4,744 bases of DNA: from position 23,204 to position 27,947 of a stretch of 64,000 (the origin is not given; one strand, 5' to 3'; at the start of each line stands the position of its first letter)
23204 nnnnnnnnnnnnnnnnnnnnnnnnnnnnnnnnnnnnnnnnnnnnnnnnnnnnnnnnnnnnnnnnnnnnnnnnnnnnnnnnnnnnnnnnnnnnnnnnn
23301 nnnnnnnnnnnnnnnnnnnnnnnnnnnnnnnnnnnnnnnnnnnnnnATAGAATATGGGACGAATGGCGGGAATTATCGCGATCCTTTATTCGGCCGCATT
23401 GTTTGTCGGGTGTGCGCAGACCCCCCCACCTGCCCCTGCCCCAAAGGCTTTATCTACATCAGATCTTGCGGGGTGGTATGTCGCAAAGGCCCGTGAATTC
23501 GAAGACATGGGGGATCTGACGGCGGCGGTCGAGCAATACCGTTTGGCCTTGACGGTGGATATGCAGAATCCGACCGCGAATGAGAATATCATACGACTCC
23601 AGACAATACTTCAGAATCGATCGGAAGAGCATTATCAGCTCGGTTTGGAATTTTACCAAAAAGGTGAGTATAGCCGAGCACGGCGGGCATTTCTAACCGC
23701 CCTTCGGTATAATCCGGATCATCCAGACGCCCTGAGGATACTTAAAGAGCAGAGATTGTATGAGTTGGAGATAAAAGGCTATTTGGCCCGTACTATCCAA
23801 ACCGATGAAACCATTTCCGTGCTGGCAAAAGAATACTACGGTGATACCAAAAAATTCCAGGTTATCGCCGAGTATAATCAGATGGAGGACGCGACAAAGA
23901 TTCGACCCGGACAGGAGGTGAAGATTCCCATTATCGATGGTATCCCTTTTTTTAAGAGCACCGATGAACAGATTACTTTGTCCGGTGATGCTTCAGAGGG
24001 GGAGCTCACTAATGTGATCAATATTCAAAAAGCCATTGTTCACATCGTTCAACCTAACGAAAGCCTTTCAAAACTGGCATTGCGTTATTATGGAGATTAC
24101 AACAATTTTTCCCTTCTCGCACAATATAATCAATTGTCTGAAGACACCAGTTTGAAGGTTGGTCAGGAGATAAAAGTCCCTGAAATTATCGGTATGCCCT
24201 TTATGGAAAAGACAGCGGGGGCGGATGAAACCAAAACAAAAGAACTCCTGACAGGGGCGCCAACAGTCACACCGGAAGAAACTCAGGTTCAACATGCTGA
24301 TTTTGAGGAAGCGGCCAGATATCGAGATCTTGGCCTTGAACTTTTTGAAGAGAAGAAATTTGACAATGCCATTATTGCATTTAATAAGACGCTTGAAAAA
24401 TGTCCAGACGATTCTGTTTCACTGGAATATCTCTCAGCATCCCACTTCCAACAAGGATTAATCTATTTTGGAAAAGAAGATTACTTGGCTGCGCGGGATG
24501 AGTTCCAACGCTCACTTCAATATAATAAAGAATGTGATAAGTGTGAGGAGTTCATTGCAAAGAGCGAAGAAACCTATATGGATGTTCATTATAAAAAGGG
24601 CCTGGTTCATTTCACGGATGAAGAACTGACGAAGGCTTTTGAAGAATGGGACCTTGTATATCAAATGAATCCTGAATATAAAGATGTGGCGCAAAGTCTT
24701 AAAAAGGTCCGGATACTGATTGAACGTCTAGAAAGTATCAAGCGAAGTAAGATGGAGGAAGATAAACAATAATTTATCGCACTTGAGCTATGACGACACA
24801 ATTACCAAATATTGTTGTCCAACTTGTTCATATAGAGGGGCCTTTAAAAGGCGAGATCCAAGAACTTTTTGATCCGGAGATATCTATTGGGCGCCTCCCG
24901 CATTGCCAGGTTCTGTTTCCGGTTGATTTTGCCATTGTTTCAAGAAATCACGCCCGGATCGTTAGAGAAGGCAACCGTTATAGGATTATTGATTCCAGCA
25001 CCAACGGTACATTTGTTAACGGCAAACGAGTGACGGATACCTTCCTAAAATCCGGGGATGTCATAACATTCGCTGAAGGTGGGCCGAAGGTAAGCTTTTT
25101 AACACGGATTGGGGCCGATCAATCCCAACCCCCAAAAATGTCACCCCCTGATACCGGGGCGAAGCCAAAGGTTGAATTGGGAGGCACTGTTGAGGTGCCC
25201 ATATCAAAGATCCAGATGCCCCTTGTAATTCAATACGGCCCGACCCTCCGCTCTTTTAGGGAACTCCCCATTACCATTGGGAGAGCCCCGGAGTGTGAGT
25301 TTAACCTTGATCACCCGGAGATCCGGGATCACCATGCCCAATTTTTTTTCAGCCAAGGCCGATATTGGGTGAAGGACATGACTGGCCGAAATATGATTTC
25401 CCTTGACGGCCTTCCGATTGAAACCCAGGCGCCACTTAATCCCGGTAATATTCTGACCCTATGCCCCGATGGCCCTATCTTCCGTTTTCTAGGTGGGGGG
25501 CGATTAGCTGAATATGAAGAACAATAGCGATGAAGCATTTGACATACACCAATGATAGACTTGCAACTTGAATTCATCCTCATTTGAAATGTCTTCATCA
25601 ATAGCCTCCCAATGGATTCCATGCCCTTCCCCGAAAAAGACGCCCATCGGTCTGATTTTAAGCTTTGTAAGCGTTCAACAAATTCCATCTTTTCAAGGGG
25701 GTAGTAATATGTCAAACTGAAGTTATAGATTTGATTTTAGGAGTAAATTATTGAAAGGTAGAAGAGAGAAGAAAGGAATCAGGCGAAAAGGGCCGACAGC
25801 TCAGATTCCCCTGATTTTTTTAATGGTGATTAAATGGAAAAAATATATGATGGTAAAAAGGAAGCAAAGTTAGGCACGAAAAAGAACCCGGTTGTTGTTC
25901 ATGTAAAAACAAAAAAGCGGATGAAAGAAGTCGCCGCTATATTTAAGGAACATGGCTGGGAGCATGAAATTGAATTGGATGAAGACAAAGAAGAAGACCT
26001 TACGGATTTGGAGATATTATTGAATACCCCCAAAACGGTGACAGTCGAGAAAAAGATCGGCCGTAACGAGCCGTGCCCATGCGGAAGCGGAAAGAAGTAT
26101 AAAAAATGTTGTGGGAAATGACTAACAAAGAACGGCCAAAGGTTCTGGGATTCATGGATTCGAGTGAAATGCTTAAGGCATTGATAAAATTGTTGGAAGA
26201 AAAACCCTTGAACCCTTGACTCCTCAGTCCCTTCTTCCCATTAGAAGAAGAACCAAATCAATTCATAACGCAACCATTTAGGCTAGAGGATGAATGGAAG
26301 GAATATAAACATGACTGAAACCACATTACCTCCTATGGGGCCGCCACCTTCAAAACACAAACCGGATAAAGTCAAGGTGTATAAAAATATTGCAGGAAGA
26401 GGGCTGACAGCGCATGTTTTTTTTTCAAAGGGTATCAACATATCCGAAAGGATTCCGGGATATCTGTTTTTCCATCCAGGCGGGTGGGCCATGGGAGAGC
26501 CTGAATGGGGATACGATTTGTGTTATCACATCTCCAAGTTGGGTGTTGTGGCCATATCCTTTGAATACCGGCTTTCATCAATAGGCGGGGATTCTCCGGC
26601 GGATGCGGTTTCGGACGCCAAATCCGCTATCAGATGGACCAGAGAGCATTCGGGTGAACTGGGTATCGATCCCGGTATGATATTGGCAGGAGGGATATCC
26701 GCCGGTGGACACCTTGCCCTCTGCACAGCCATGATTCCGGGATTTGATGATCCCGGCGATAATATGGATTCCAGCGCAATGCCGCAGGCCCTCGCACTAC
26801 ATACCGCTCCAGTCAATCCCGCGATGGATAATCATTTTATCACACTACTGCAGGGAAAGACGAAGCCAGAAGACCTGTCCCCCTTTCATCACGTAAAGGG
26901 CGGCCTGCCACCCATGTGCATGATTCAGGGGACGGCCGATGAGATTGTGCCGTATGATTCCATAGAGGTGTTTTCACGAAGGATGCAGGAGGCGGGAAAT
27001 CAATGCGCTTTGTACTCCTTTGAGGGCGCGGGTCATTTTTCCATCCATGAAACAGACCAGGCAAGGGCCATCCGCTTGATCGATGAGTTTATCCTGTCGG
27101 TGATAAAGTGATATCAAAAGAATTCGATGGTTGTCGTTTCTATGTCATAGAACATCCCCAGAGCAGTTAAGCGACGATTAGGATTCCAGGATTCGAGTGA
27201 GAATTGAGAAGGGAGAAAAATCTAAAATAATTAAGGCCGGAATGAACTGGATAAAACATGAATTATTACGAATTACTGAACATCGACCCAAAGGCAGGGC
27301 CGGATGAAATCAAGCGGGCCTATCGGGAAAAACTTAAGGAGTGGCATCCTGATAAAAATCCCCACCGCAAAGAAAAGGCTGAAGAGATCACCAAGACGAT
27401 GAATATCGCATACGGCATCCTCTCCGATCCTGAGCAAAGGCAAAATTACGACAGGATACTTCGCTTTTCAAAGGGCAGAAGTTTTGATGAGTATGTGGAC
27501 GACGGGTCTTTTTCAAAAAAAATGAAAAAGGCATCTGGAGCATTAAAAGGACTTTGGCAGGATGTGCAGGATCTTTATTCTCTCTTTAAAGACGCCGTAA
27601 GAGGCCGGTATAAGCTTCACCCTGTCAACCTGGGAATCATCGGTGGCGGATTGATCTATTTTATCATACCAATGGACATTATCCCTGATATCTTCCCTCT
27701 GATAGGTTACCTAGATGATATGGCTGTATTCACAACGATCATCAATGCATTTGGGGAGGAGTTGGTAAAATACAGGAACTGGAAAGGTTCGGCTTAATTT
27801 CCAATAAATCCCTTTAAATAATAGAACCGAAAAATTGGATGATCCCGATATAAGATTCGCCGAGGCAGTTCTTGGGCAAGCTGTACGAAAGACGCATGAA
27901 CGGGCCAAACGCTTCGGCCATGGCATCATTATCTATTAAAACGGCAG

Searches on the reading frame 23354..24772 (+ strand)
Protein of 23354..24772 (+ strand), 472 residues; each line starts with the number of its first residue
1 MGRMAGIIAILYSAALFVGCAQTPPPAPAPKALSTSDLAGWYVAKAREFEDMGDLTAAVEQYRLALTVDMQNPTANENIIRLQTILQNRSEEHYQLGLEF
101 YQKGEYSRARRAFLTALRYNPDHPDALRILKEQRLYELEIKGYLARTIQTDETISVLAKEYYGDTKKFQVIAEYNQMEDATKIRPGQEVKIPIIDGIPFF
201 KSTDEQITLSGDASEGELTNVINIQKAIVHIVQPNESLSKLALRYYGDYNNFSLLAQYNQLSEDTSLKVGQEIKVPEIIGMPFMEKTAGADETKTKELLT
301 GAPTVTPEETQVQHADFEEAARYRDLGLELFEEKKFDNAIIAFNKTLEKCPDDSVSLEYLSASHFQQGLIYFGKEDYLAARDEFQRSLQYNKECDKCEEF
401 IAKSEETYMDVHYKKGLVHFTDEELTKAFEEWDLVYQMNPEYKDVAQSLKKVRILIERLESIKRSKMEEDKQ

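Call 45: search_protein_families(library=pfam, proteins=[window:23354-24772:+], max_evalue=0.001)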
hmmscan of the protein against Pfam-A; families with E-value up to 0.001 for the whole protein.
window:23354-24772:+ (472 aa): 14 families
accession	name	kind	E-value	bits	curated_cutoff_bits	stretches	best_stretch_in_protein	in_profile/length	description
PF07719.23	TPR_2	-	5.8e-20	70.2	27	1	91-123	2-34/34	Tetratricopeptide repeat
PF00515.34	TPR_1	-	3.9e-15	55.4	27.8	1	91-123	2-34/34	Tetratricopeptide repeat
PF13414.12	TPR_11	-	4.3e-15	55.6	26.8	1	97-127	1-31/42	TPR repeat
PF01476.26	LysM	-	3e-14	53.1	20.9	1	230-276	1-43/43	LysM domain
PF13432.12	TPR_16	-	8.2e-14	52.2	32.7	1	94-130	1-37/65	Tetratricopeptide repeat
PF13181.12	TPR_8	-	5.5e-12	45.3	25.7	0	94-123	5-34/34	Tetratricopeptide repeat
PF13428.12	TPR_14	-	9.2e-09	35.6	23.5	0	42-79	4-41/44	Tetratricopeptide repeat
PF13371.12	TPR_9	-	2.7e-05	24.5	35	0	90-129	29-68/73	Tetratricopeptide repeat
PF23472.1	LysM2_CERK1_LYK3_4_5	-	4.5e-05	23.7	27.4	0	147-193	9-55/56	LYK3/4/5 LysM2 domain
PF23457.1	LysM2_NFP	-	0.00015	22.2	36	0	148-193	10-55/56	NFP LysM2 domain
PF13424.12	TPR_12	-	0.00034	21.2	30.1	0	319-348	44-73/77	Tetratricopeptide repeat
PF07720.18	TPR_3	-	0.00048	20.6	20.7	0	92-117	3-30/34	Tetratricopeptide repeat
PF14559.12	TPR_19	-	0.00062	20.5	25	0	102-127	3-28/68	Tetratricopeptide repeat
PF12895.13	ANAPC3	-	0.00089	19.9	27.2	0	334-404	3-65/82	Anaphase-promoting complex, cyclosome, subunit 3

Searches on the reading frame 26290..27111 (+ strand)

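Call 45: search_protein_families(library=pfam, proteins=[window:26290-27111:+], max_evalue=0.001)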
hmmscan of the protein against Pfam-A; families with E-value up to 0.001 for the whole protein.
window:26290-27111:+ (273 aa): 4 families
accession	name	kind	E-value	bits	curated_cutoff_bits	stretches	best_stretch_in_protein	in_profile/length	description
PF20434.5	BD-FAE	-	3.5e-20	72.9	26.8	2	55-151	13-111/215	BD-FAE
PF07859.19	Abhydrolase_3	-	7.7e-19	68.7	25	1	59-249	2-206/210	alpha/beta hydrolase fold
PF00326.27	Peptidase_S9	-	2.8e-10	40.5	22.6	1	109-272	47-210/213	Prolyl oligopeptidase family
PF00135.34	COesterase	-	2.4e-06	27.2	27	1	39-145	86-199/515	Carboxylesterase family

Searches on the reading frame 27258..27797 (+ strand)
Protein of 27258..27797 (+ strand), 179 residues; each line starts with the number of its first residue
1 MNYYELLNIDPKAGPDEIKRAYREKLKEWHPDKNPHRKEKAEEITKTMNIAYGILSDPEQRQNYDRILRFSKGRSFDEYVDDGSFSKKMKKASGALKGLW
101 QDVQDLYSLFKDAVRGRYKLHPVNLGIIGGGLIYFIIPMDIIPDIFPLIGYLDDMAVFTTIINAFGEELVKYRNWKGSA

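Call 45: search_protein_families(library=pfam, proteins=[window:27258-27797:+], max_evalue=0.001)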
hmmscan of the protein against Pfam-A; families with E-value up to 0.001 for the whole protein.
window:27258-27797:+ (179 aa): 2 families
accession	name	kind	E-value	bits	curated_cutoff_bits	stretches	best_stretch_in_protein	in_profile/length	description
PF00226.36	DnaJ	-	1.2e-21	77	27.8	1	2-65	1-63/63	DnaJ domain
PF06803.17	DUF1232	-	3.6e-12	46.2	23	1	126-159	3-36/37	Protein of unknown function (DUF1232)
